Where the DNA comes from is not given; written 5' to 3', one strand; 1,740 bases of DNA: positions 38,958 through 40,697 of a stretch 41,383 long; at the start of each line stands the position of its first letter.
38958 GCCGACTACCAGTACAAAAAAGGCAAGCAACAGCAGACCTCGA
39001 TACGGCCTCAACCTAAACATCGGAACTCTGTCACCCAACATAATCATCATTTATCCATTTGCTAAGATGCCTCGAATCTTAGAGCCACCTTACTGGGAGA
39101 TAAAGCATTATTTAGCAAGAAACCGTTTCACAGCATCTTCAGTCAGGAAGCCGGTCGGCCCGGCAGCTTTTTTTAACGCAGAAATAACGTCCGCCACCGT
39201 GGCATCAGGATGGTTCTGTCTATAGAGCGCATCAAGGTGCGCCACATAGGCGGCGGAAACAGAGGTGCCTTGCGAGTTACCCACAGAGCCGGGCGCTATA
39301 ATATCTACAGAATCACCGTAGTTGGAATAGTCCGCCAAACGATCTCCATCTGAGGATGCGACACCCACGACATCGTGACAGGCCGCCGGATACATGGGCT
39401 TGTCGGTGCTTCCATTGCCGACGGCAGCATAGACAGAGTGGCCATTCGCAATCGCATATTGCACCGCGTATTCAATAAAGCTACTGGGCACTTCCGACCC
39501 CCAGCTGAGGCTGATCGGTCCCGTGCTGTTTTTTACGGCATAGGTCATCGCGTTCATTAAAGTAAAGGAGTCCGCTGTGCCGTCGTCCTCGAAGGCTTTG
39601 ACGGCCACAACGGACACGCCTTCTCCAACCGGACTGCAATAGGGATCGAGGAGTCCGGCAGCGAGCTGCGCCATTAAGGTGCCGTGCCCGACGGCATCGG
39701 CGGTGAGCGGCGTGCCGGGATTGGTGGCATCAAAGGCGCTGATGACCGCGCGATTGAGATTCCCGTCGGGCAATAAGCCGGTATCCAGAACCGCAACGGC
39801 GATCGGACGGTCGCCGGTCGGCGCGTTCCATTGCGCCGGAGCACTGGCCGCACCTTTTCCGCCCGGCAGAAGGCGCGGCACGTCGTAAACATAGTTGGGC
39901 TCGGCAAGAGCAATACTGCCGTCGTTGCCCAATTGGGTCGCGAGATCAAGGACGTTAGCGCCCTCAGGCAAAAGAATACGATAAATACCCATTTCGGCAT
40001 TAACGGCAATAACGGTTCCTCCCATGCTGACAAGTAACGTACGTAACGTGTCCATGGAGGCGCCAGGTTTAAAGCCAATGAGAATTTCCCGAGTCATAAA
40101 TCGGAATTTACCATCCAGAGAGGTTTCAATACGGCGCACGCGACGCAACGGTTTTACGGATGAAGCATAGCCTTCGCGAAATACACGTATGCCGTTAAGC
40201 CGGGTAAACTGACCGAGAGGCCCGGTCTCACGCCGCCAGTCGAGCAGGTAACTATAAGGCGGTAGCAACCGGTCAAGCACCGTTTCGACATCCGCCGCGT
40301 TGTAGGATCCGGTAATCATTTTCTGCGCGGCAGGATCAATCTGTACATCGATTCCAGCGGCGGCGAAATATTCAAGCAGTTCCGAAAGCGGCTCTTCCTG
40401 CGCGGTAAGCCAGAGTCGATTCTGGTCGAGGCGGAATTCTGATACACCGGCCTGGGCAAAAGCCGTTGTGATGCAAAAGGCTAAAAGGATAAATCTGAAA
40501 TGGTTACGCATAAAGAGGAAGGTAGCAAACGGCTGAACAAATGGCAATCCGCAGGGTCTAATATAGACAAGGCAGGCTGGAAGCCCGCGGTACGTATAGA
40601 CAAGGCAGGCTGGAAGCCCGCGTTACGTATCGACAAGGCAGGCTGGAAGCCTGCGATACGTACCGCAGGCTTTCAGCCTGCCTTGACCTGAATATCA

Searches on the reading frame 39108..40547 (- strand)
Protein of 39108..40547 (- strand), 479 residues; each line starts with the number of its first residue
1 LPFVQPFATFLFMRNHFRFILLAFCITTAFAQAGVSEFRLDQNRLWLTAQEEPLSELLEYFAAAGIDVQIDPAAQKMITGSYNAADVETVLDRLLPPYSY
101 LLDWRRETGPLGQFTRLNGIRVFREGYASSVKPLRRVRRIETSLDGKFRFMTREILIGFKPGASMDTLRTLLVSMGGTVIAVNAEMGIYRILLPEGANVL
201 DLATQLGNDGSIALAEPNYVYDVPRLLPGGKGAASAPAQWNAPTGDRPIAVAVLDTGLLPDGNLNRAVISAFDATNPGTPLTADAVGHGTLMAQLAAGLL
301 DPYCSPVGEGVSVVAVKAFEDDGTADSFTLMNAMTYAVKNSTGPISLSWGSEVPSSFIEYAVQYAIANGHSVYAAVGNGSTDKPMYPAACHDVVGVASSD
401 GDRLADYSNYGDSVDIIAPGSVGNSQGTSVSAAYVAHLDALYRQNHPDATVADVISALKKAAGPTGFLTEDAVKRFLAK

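Call 10: search_protein_families(library=pfam, proteins=[window:39108-40511:-])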
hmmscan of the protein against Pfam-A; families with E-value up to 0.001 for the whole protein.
window:39108-40511:- (467 aa): 2 families
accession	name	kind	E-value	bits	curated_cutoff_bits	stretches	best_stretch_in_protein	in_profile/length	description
PF00082.27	Peptidase_S8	-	2.1e-23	83.5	21.8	1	237-450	4-273/288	Subtilase family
PF22148.1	Fervidolysin_NPro-like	-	2.9e-10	40.8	21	1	133-206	10-81/81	Fervidolysin N-terminal prodomain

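Call 13: find_encoding_contigs(protein=window:39108-40511:-, flank=10000, max_places=10)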
Protein window:39108-40511:- (467 aa): no gene with exactly this product is on record in the collection.

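Call 15: find_encoding_contigs(protein=window:39108-40547:-, flank=10000, max_places=10)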
Protein window:39108-40547:- (479 aa): no gene with exactly this product is on record in the collection.

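Call 32: find_homologous_proteins(query=window:39108-40511:-, max_evalue=1e-30)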
Query window:39108-40511:- (467 aa): 167 proteins with E <= 1e-30 among 8000 candidates; the best 120 are listed.
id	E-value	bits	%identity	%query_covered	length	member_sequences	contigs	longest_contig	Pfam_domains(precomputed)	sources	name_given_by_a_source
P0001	0.0e+0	1041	100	100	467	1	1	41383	PF22148.2,PF00082.28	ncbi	-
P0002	1.6e-224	764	74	100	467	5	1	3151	PF22148.2,PF00082.28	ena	-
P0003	3.5e-220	750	73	100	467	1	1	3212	PF22148.2,PF00082.28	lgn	-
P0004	5.8e-220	749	73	100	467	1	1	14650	PF22148.2,PF00082.28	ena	-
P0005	4.6e-216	736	73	100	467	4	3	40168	PF22148.2,PF00082.28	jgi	-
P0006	3.0e-215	733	71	100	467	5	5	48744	PF22148.2,PF00082.28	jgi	jgi:hypothetical protein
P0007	6.1e-215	732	72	100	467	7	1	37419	PF22148.2,PF00082.28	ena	-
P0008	3.0e-214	730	72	100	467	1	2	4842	PF22148.2,PF00082.28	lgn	-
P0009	8.4e-214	729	74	96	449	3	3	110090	PF22148.2,PF00082.28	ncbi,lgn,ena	-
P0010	5.9e-213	726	70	100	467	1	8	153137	PF22148.2,PF00082.28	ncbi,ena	-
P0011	7.2e-213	726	71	100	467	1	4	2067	PF22148.2,PF00082.28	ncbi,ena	-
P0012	1.5e-212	725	74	95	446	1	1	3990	PF22148.2,PF00082.28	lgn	-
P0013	2.4e-212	724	73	96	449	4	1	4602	PF22148.2,PF00082.28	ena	-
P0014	6.5e-212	722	71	100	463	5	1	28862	PF22148.2,PF00082.28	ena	-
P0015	7.9e-212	722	71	100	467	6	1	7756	PF22148.2,PF00082.28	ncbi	-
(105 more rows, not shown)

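Call 33: find_encoding_contigs(protein=P0005, flank=3000, max_places=3)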
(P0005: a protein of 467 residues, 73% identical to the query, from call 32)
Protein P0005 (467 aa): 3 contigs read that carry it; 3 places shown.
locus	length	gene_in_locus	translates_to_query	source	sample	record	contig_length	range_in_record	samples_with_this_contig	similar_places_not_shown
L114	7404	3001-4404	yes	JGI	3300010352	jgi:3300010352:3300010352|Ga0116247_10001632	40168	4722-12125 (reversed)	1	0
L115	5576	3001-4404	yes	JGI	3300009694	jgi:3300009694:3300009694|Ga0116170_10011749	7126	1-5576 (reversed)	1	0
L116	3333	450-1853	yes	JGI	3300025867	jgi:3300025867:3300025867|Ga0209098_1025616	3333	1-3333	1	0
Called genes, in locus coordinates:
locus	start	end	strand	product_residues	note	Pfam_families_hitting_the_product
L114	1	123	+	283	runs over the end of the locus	PF19293:CdaA_N (weak), PF02457:DAC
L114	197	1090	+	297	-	PF07949:YbbR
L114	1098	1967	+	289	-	PF00515:TPR_1 (faint), PF07719:TPR_2 (faint), PF13181:TPR_8 (faint), PF13424:TPR_12 (faint), PF13431:TPR_17 (faint), PF13176:TPR_7 (faint), PF13432:TPR_16, PF14559:TPR_19, +3 more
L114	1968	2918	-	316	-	-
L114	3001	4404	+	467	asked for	PF22148:Fervidolysin_NPro-like, PF00082:Peptidase_S8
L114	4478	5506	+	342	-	PF17761:DUF1016_N, PF06250:YhcG_C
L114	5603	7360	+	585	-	PF02518:HATPase_c (weak), PF13589:HATPase_c_3, PF01119:DNA_mis_repair, PF08676:MutL_C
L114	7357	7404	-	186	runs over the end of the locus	-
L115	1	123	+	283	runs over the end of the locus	PF19293:CdaA_N (weak), PF02457:DAC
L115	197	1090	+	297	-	PF07949:YbbR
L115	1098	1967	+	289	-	PF00515:TPR_1 (faint), PF07719:TPR_2 (faint), PF13181:TPR_8 (faint), PF13424:TPR_12 (faint), PF13431:TPR_17 (faint), PF13176:TPR_7 (faint), PF13432:TPR_16, PF14559:TPR_19, +3 more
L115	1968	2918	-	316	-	-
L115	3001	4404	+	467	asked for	PF22148:Fervidolysin_NPro-like, PF00082:Peptidase_S8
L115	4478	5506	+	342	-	PF17761:DUF1016_N, PF06250:YhcG_C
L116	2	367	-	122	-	?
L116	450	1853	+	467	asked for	PF22148:Fervidolysin_NPro-like, PF00082:Peptidase_S8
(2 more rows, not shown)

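Call 34: find_encoding_contigs(protein=P0006, flank=3000, max_places=3)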
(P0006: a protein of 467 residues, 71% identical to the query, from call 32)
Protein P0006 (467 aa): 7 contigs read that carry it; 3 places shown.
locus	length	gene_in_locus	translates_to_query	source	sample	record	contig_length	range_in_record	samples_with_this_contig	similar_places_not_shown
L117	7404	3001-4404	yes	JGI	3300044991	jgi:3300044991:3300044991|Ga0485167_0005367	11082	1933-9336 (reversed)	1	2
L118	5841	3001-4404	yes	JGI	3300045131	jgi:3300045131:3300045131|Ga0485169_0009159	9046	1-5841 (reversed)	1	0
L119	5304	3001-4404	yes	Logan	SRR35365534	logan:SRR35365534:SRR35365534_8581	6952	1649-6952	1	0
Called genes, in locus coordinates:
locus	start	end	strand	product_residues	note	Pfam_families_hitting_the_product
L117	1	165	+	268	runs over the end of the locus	PF19293:CdaA_N, PF02457:DAC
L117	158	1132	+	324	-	PF07949:YbbR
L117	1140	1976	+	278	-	PF13428:TPR_14 (faint), PF13431:TPR_17 (faint), PF00515:TPR_1 (faint), PF07719:TPR_2 (faint), PF13174:TPR_6 (faint), PF13176:TPR_7 (faint), PF14559:TPR_19, PF13432:TPR_16 (weak), +3 more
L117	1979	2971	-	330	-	-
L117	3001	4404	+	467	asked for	PF22148:Fervidolysin_NPro-like, PF00082:Peptidase_S8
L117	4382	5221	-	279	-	PF00135:COesterase, PF20434:BD-FAE, PF07859:Abhydrolase_3, PF00326:Peptidase_S9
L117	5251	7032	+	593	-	PF02518:HATPase_c (weak), PF13589:HATPase_c_3, PF01119:DNA_mis_repair, PF08676:MutL_C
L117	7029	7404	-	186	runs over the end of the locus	-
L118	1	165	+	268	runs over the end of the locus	PF19293:CdaA_N, PF02457:DAC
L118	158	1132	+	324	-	PF07949:YbbR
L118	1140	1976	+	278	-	PF13428:TPR_14 (faint), PF13431:TPR_17 (faint), PF00515:TPR_1 (faint), PF07719:TPR_2 (faint), PF13174:TPR_6 (faint), PF13176:TPR_7 (faint), PF14559:TPR_19, PF13432:TPR_16 (weak), +3 more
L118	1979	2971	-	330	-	-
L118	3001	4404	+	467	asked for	PF22148:Fervidolysin_NPro-like, PF00082:Peptidase_S8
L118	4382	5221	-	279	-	PF00135:COesterase, PF20434:BD-FAE, PF07859:Abhydrolase_3, PF00326:Peptidase_S9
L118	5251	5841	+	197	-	?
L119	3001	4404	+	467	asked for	PF22148:Fervidolysin_NPro-like, PF00082:Peptidase_S8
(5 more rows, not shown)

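Call 35: find_encoding_contigs(protein=P0010, flank=3000, max_places=3)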
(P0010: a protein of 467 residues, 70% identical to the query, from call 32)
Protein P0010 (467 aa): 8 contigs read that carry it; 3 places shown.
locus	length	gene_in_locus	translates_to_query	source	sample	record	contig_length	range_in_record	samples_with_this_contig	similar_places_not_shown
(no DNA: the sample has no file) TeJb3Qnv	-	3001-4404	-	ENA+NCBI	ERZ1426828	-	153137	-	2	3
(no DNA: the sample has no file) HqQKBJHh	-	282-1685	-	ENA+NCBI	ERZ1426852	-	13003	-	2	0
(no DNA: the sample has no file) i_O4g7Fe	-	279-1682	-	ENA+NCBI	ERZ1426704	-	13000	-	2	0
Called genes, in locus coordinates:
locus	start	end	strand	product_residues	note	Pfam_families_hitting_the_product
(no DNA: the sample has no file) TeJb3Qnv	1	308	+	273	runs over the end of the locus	PF19293:CdaA_N (weak), PF02457:DAC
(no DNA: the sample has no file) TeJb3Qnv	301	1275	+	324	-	PF07949:YbbR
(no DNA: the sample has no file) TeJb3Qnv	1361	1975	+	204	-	PF13429:TPR_15 (faint), PF13424:TPR_12 (faint), PF13428:TPR_14 (faint), PF00515:TPR_1 (faint), PF07719:TPR_2 (faint), PF13181:TPR_8 (faint), PF13432:TPR_16 (weak), PF14559:TPR_19, +1 more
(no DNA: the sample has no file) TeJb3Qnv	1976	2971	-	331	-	-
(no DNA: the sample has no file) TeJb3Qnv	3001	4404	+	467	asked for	PF22148:Fervidolysin_NPro-like, PF00082:Peptidase_S8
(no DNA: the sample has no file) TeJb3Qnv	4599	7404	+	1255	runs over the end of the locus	PF13964:Beta-prop_Calicin, PF24681:Kelch_KLHDC2_KLHL20_DRC7, PF13964:Beta-prop_Calicin, PF13964:Beta-prop_Calicin, PF25390:WD40_RLD, PF25390:WD40_RLD, PF00415:RCC1, PF13540:RCC1_2, +13 more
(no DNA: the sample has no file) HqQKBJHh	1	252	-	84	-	?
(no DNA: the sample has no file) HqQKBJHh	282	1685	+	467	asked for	PF22148:Fervidolysin_NPro-like, PF00082:Peptidase_S8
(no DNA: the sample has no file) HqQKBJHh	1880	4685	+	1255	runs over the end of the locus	PF13964:Beta-prop_Calicin, PF24681:Kelch_KLHDC2_KLHL20_DRC7, PF13964:Beta-prop_Calicin, PF13964:Beta-prop_Calicin, PF25390:WD40_RLD, PF25390:WD40_RLD, PF00415:RCC1, PF13540:RCC1_2, +13 more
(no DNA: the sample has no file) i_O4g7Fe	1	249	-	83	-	?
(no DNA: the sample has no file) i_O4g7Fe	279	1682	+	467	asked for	PF22148:Fervidolysin_NPro-like, PF00082:Peptidase_S8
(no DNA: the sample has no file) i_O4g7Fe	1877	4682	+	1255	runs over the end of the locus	PF13964:Beta-prop_Calicin, PF24681:Kelch_KLHDC2_KLHL20_DRC7, PF13964:Beta-prop_Calicin, PF13964:Beta-prop_Calicin, PF25390:WD40_RLD, PF25390:WD40_RLD, PF00415:RCC1, PF13540:RCC1_2, +13 more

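Call 36: find_encoding_contigs(protein=P0009, flank=3000, max_places=3)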
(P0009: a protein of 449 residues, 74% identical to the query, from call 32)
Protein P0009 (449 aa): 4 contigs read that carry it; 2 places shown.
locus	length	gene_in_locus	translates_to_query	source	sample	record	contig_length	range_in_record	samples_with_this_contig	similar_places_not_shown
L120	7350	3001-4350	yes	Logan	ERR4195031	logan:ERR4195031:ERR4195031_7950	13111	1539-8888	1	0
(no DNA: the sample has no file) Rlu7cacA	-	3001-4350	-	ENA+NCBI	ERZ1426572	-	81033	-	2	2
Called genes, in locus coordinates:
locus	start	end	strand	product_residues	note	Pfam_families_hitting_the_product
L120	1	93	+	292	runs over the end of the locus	PF19293:CdaA_N (weak), PF02457:DAC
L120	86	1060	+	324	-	PF07949:YbbR (weak)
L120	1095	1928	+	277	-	PF13181:TPR_8 (faint), PF13424:TPR_12 (faint), PF07719:TPR_2 (faint), PF13428:TPR_14 (faint), PF13432:TPR_16, PF14559:TPR_19, PF13431:TPR_17 (faint)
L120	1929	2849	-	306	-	-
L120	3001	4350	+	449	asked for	PF22148:Fervidolysin_NPro-like, PF00082:Peptidase_S8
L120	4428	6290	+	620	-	PF02518:HATPase_c (weak), PF13589:HATPase_c_3, PF01119:DNA_mis_repair, PF08676:MutL_C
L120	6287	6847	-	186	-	-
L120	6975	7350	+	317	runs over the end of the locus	PF01116:F_bP_aldolase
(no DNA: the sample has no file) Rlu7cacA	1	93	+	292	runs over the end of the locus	PF19293:CdaA_N (weak), PF02457:DAC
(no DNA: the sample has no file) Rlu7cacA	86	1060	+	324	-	PF07949:YbbR (weak)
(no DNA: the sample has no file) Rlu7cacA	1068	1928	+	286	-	PF07719:TPR_2 (faint), PF13181:TPR_8 (faint), PF13424:TPR_12 (faint), PF13428:TPR_14 (faint), PF13432:TPR_16, PF14559:TPR_19, PF13431:TPR_17 (faint)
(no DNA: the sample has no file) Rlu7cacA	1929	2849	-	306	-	-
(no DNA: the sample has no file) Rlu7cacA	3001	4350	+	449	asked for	PF22148:Fervidolysin_NPro-like, PF00082:Peptidase_S8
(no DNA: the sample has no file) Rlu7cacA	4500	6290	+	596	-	PF02518:HATPase_c (weak), PF13589:HATPase_c_3, PF01119:DNA_mis_repair, PF08676:MutL_C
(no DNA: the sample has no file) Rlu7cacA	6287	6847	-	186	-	-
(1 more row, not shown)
